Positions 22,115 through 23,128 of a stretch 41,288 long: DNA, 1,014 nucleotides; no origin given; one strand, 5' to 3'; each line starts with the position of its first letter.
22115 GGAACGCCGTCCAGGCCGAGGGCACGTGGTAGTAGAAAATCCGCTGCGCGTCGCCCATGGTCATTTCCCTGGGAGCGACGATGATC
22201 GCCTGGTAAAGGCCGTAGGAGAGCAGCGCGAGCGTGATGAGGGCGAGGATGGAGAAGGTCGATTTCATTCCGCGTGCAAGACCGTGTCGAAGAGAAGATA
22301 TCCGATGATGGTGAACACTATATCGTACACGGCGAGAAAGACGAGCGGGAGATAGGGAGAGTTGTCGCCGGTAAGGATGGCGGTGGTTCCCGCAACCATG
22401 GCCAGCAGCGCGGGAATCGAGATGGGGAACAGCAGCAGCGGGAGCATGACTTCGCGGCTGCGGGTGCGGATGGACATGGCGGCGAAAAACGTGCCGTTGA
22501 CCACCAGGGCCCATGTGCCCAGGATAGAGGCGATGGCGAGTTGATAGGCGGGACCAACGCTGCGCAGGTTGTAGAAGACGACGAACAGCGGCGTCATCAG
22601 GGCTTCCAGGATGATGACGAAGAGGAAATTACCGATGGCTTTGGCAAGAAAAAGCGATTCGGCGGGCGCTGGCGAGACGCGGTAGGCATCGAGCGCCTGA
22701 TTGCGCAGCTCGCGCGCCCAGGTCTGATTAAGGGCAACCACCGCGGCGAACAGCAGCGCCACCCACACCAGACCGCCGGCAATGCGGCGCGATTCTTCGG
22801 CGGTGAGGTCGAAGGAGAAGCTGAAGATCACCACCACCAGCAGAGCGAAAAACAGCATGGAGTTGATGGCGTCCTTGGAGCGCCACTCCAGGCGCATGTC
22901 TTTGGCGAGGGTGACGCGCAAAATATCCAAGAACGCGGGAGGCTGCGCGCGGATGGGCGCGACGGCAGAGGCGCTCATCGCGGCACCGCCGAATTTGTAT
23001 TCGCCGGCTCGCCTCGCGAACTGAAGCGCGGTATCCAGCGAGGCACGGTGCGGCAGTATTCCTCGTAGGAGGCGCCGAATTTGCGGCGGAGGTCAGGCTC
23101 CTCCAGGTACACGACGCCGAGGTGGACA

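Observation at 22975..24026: Two ICMT-family membrane methyltransferase genes are translationally coupled inside the haem-export genes (between ccmA and ccmB)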

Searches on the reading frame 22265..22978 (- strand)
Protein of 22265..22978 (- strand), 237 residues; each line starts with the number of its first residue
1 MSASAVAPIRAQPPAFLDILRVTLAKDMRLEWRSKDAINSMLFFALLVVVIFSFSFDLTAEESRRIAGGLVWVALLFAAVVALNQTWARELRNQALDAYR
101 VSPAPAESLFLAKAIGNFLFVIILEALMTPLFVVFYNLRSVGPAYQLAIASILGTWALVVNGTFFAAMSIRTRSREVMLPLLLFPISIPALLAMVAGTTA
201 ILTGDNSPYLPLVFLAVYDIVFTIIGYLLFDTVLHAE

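Call 3: search_protein_families(library=pfam, proteins=[window:22265-22978:-], max_evalue=0.01)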
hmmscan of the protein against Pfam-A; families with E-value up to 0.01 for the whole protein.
window:22265-22978:- (237 aa): 1 family
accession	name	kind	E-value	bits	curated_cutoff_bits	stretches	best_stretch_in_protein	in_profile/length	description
PF03379.19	CcmB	-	3e-36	125.3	24.9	1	24-223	5-202/215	CcmB protein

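Call 4: search_protein_families(library=ncbifam, proteins=[window:22265-22978:-], max_evalue=0.01)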
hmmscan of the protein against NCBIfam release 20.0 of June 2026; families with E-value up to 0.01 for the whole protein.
window:22265-22978:- (237 aa): 1 family
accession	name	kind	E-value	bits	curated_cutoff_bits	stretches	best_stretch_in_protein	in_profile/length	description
TIGR01190.1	ccmB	equivalog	1.2e-21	77.3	156.2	1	24-225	2-201/211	heme exporter protein CcmB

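Call 24: find_homologous_proteins(query=window:22265-22978:-, max_evalue=1e-10)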
Query window:22265-22978:- (237 aa): 7771 proteins with E <= 1e-10 among 8000 candidates; the best 120 are listed.
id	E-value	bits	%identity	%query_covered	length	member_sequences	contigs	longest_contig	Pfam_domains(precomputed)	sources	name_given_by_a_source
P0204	2.3e-126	438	89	100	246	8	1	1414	PF03379.20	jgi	jgi:heme exporter protein B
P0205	5.6e-126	437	89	100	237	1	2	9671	PF03379.20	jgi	jgi:heme exporter protein B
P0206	9.8e-126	436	89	99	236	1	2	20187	PF03379.20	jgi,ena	-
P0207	1.8e-125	435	91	96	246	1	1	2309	PF03379.20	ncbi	-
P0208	2.2e-125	435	87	100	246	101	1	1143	PF03379.20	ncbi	-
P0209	3.4e-125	434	89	99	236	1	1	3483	PF03379.20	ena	-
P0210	1.8e-123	429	88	100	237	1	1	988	PF03379.20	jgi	-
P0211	8.3e-123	426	87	99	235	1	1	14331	PF03379.20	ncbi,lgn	-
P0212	1.2e-122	426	86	100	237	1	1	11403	PF03379.20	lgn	-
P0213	5.1e-122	424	85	100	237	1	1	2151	PF03379.20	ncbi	-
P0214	1.3e-121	423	86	100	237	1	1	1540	PF03379.20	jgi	jgi:heme exporter protein B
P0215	4.9e-121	421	86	100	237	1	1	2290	PF03379.20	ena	-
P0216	6.8e-121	420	87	100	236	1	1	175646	PF03379.20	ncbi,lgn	ncbi:MAG: heme exporter protein CcmB [Terriglobales bacterium]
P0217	7.0e-121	420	85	100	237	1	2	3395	PF03379.20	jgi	jgi:heme exporter protein B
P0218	1.6e-120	419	85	100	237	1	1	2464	PF03379.20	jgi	jgi:heme exporter protein B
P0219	1.9e-120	419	87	99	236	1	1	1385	PF03379.20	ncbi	-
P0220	3.7e-120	418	84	100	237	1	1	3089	PF03379.20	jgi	jgi:heme exporter protein B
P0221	1.7e-119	416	86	100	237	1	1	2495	PF03379.20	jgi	jgi:heme exporter protein B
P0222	2.9e-119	415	63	91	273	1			PF03379.20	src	-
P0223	5.5e-119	414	85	100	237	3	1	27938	PF03379.20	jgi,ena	-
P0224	6.1e-119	414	89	94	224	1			PF03379.20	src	-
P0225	1.1e-118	413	88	95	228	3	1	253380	PF03379.20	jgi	jgi:heme exporter protein B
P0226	1.8e-118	412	83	97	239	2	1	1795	PF03379.20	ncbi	-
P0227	2.7e-118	412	89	94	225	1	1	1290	PF03379.20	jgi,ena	-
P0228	3.4e-118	411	84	100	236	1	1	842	PF03379.20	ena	-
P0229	5.9e-118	411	84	98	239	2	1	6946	PF03379.20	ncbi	-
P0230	2.3e-117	409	82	98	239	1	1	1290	PF03379.20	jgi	jgi:heme exporter protein B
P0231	2.9e-117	408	82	100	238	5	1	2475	PF03379.20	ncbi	-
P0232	3.3e-117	408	86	94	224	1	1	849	PF03379.20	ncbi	-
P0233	1.7e-116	406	85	94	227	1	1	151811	PF03379.20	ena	-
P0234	2.1e-116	406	84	100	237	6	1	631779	PF03379.20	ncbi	-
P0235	4.4e-116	404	86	93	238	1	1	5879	PF03379.20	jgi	jgi:heme exporter protein B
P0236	5.1e-116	404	89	93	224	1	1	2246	PF03379.20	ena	-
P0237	7.9e-116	404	84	95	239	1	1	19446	PF03379.20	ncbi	-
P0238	9.7e-116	403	82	100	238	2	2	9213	PF03379.20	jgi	jgi:heme exporter protein B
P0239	1.2e-115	403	89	92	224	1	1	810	PF03379.20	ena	-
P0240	1.9e-115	402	85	94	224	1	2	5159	PF03379.20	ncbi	-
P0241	3.4e-115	402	83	96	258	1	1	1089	PF03379.20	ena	-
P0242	6.2e-115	401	83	100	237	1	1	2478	PF03379.20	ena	-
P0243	1.3e-114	400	80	100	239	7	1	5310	PF03379.20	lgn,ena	-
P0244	1.4e-114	400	84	95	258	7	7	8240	PF03379.20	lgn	-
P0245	1.7e-114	399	81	99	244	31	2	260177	PF03379.20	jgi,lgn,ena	jgi:heme exporter protein B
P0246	2.1e-114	399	81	100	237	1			PF03379.20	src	-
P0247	3.3e-114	398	83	95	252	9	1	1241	PF03379.20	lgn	-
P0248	5.5e-114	398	85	94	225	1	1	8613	PF03379.20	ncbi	-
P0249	6.5e-114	397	82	94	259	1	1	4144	PF03379.20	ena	-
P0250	8.4e-114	397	83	97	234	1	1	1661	PF03379.20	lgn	-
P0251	1.1e-113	397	85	93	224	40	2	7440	PF03379.20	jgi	jgi:heme exporter protein B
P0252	1.9e-113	396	84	96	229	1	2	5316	PF03379.20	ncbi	-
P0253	2.6e-113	395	79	100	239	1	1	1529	PF03379.20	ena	-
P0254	2.7e-113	395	84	93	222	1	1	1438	PF03379.20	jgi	jgi:heme exporter protein B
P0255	2.9e-113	395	83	95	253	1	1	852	PF03379.20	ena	-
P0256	4.0e-113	395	83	95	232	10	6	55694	PF03379.20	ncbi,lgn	-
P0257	5.1e-113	394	79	100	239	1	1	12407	PF03379.20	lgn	-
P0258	6.1e-113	394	83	94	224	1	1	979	PF03379.20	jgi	-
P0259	6.4e-113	394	83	95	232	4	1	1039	PF03379.20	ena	-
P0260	6.5e-113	394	83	95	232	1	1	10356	PF03379.20,PF12698.14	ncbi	-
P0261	9.0e-113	394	85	93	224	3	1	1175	PF03379.20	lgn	-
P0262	1.5e-112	393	81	100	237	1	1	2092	PF03379.20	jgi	jgi:heme exporter protein B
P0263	2.9e-112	392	84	93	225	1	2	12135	PF03379.20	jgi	-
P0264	2.9e-112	392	80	100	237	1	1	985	PF03379.20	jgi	-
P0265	5.8e-112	391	83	96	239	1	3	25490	PF03379.20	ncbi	-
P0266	6.4e-112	391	81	100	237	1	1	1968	PF03379.20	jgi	jgi:heme exporter protein B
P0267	1.2e-111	390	83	94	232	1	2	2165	PF03379.20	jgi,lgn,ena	jgi:heme exporter protein B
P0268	1.5e-111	390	83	93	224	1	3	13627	PF03379.20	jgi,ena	-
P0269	2.6e-111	389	82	97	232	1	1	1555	PF03379.20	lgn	-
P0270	4.3e-111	388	80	97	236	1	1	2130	PF03379.20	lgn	-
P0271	5.6e-111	388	83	94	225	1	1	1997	PF03379.20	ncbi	-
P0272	1.0e-110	387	78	100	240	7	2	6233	PF03379.20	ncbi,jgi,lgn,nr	ncbi:MAG TPA: heme exporter protein CcmB [Terriglobales bacterium]|jgi:heme exporter protein B|nr:he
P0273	1.2e-110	387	79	100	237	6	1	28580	PF03379.20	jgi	jgi:heme exporter protein B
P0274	1.2e-110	387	84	93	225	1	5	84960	PF03379.20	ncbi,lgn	-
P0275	3.4e-110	385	81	95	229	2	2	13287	PF03379.20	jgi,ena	-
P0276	4.7e-110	385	83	92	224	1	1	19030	PF03379.20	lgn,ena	-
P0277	7.2e-110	384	82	94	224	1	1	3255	PF03379.20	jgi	jgi:heme exporter protein B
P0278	9.1e-110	384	83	93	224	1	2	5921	PF03379.20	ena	-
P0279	9.7e-110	384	83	92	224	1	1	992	PF03379.20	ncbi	-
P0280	1.0e-109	384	82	93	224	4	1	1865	PF03379.20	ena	-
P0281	1.1e-109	384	78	100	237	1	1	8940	PF03379.20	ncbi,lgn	ncbi:MAG: heme exporter protein CcmB [Candidatus Korobacteraceae bacterium]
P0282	1.3e-109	383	83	95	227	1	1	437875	PF03379.20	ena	-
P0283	2.1e-109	383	81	95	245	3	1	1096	PF03379.20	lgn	-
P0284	2.1e-109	383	80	95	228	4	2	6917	PF03379.20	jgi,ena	-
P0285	2.8e-109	382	82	93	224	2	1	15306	PF03379.20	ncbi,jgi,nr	ncbi:MAG TPA: heme exporter protein CcmB [Terriglobales bacterium]|nr:heme exporter protein CcmB [Te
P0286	3.4e-109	382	82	94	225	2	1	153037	PF03379.20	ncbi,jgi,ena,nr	ncbi:MAG TPA: heme exporter protein CcmB [Terriglobales bacterium]|nr:heme exporter protein CcmB [Te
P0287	8.3e-109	381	81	94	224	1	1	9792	PF03379.20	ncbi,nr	ncbi:MAG TPA: heme exporter protein CcmB [Terriglobales bacterium]|nr:heme exporter protein CcmB [Te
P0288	1.2e-108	380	79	95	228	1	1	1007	PF03379.20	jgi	jgi:heme exporter protein B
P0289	1.3e-108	380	80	95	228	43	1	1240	PF03379.20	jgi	jgi:heme exporter protein B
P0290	1.4e-108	380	78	95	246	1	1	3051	PF03379.20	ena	-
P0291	1.5e-108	380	81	94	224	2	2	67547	PF03379.20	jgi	jgi:heme exporter protein B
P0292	1.5e-108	380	82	92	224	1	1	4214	PF03379.20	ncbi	-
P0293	1.9e-108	380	82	93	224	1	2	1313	PF03379.20,PF12698.14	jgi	jgi:heme exporter protein B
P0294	1.9e-108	380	81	94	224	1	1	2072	PF03379.20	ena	-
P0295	2.2e-108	379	82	92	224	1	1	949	PF03379.20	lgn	-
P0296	3.1e-108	379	82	93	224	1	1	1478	PF03379.20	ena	-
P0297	3.2e-108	379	80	92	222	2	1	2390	PF03379.20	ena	-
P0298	3.6e-108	379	79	95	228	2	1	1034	PF03379.20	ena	-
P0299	4.4e-108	378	82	95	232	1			PF03379.20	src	-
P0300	4.5e-108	378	82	93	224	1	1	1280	PF03379.20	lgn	-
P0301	5.8e-108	378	82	93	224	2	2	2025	PF03379.20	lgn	-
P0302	7.2e-108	378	83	92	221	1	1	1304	PF03379.20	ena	-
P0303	7.3e-108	378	81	92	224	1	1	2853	PF03379.20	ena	-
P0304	8.1e-108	377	83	92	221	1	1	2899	PF03379.20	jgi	-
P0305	8.7e-108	377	82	93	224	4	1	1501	PF03379.20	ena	-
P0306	9.8e-108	377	83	92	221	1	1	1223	PF03379.20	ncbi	-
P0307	1.1e-107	377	75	100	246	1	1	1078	PF03379.20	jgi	jgi:heme exporter protein B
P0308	1.1e-107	377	82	92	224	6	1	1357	PF03379.20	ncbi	-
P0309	1.2e-107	377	82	92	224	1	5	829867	PF03379.20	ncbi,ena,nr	ncbi:MAG: heme exporter protein CcmB [Acidobacteriia bacterium]|nr:heme exporter protein CcmB [Terri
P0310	1.3e-107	377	81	92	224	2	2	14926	PF03379.20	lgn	-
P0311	1.6e-107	376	81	93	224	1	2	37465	PF03379.20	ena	-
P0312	1.7e-107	376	81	93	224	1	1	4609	PF03379.20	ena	-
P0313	2.0e-107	376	83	92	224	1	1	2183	PF03379.20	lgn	-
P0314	2.5e-107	376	81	92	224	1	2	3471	PF03379.20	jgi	jgi:heme exporter protein B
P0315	2.6e-107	376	82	93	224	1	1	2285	PF03379.20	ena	-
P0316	2.7e-107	376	74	100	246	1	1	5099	PF03379.20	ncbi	-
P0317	2.9e-107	376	81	93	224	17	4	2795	PF03379.20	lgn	-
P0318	4.8e-107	375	80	94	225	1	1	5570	PF03379.20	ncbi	-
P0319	5.3e-107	375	82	92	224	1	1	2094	PF03379.20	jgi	jgi:heme exporter protein B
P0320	6.1e-107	375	81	92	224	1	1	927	PF03379.20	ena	-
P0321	7.5e-107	374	81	94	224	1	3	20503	PF03379.20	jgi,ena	-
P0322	8.2e-107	374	81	93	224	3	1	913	PF03379.20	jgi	jgi:heme exporter protein B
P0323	9.5e-107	374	82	92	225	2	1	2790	PF03379.20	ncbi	-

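Call 25: find_encoding_contigs(protein=P0216, flank=5000, max_places=1)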
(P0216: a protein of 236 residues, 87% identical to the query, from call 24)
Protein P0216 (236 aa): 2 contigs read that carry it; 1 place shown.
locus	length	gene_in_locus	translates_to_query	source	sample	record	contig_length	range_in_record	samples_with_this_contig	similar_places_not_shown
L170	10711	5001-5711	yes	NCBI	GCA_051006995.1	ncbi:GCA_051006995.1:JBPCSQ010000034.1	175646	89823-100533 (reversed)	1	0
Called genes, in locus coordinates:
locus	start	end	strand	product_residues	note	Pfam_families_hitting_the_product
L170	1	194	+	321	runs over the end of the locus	PF02779:Transket_pyr, PF02780:Transketolase_C, PF22613:Transketolase_C_1 (weak)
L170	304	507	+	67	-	-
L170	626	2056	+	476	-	-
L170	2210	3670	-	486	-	PF01964:ThiC_Rad_SAM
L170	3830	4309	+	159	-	PF03100:CcmE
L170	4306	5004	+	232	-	PF00005:ABC_tran, PF13304:AAA_21 (weak)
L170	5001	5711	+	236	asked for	PF03379:CcmB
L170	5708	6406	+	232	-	PF01578:Cytochrom_C_asm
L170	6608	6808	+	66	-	PF02416:TatA_B_E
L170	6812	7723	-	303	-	PF00924:MS_channel_2nd (weak)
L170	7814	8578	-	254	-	PF03781:FGE-sulfatase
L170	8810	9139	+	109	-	PF00076:RRM_1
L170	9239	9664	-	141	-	PF07238:PilZ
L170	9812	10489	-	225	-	-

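Call 26: find_encoding_contigs(protein=P0234, flank=5000, max_places=1)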
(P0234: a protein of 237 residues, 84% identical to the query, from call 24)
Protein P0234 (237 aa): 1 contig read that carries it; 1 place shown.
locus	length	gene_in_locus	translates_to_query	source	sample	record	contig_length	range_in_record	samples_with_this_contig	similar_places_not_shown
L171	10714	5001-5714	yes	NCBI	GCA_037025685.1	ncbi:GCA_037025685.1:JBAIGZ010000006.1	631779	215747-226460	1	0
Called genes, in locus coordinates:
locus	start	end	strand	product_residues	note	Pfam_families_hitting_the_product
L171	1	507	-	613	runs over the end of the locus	PF13428:TPR_14 (faint), PF00515:TPR_1 (faint), PF07719:TPR_2 (faint), PF13181:TPR_8 (faint), PF13432:TPR_16 (weak), PF14559:TPR_19 (weak), PF25064:ARM_TT21_5th (faint), PF13431:TPR_17 (weak), +1 more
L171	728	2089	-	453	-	PF00324:AA_permease, PF13520:AA_permease_2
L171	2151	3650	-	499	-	PF01964:ThiC_Rad_SAM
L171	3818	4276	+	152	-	PF03100:CcmE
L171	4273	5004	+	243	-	PF00005:ABC_tran, PF13304:AAA_21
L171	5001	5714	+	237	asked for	PF03379:CcmB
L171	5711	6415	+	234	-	PF01578:Cytochrom_C_asm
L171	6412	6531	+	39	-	-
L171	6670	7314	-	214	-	-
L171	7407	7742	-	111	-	PF07238:PilZ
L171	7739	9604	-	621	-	PF05157:MshEN, PF00437:T2SSE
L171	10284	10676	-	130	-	PF00072:Response_reg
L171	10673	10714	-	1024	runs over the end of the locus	PF02743:dCache_1, PF00989:PAS, PF08448:PAS_4, PF13426:PAS_9, PF00512:HisKA, PF02518:HATPase_c, PF00072:Response_reg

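Call 27: find_encoding_contigs(protein=P0309, flank=5000, max_places=2)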
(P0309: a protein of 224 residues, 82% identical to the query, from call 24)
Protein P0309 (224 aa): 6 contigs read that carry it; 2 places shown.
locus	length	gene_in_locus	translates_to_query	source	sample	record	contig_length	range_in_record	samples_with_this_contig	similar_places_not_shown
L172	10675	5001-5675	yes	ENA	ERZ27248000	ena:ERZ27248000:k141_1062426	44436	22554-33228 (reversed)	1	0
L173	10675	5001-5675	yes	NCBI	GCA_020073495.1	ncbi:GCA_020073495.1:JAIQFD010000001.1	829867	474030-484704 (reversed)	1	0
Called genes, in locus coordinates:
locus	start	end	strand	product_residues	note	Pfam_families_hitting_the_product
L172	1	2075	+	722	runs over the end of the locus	PF02225:PA, PF04389:Peptidase_M28, PF04253:TFR_dimer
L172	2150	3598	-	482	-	PF01964:ThiC_Rad_SAM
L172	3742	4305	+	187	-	PF03100:CcmE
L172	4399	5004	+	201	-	PF00005:ABC_tran, PF13304:AAA_21 (weak)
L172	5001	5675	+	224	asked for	PF03379:CcmB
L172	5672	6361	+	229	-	PF01578:Cytochrom_C_asm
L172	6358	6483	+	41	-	-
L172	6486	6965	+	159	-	PF12158:DUF3592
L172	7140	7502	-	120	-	-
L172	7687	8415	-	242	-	-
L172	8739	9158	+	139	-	PF02085:Cytochrom_CIII, PF14537:Cytochrom_c3_2 (weak), PF14522:Cytochrome_C7 (weak)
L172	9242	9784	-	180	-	PF13302:Acetyltransf_3, PF00583:Acetyltransf_1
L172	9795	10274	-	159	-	-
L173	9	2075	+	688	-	PF02225:PA, PF04389:Peptidase_M28, PF04253:TFR_dimer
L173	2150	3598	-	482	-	PF01964:ThiC_Rad_SAM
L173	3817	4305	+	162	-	PF03100:CcmE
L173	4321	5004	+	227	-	PF02463:SMC_N (faint), PF00005:ABC_tran, PF13304:AAA_21 (weak)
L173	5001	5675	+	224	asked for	PF03379:CcmB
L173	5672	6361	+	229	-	PF01578:Cytochrom_C_asm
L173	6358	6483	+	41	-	-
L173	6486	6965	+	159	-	PF12158:DUF3592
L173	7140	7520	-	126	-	-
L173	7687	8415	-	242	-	-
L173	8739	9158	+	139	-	PF02085:Cytochrom_CIII, PF14537:Cytochrom_c3_2 (weak), PF14522:Cytochrome_C7 (weak)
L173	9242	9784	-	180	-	PF13302:Acetyltransf_3, PF00583:Acetyltransf_1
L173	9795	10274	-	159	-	-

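Call 28: find_encoding_contigs(protein=P0225, flank=5000, max_places=1)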
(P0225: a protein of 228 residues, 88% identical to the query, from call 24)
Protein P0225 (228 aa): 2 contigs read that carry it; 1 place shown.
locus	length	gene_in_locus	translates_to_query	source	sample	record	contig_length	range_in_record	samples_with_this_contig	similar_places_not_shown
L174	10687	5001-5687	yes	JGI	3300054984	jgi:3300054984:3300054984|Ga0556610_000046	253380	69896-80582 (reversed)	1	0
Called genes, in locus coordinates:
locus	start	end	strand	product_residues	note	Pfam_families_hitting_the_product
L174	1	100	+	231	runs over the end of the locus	PF01988:VIT1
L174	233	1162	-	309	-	-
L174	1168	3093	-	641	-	PF01433:Peptidase_M1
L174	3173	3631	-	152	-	PF00027:cNMP_binding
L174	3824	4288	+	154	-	PF03100:CcmE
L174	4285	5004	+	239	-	PF00005:ABC_tran, PF13304:AAA_21 (weak)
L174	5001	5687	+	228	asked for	PF03379:CcmB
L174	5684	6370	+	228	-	PF01578:Cytochrom_C_asm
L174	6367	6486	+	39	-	-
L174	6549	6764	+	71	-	PF02416:TatA_B_E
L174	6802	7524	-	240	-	PF03781:FGE-sulfatase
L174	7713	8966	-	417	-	PF07884:VKOR, PF01323:DSBA, PF13462:Thioredoxin_4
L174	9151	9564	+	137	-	PF02085:Cytochrom_CIII, PF14537:Cytochrom_c3_2 (weak), PF14522:Cytochrome_C7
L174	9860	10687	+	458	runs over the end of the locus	PF01654:Cyt_bd_oxida_I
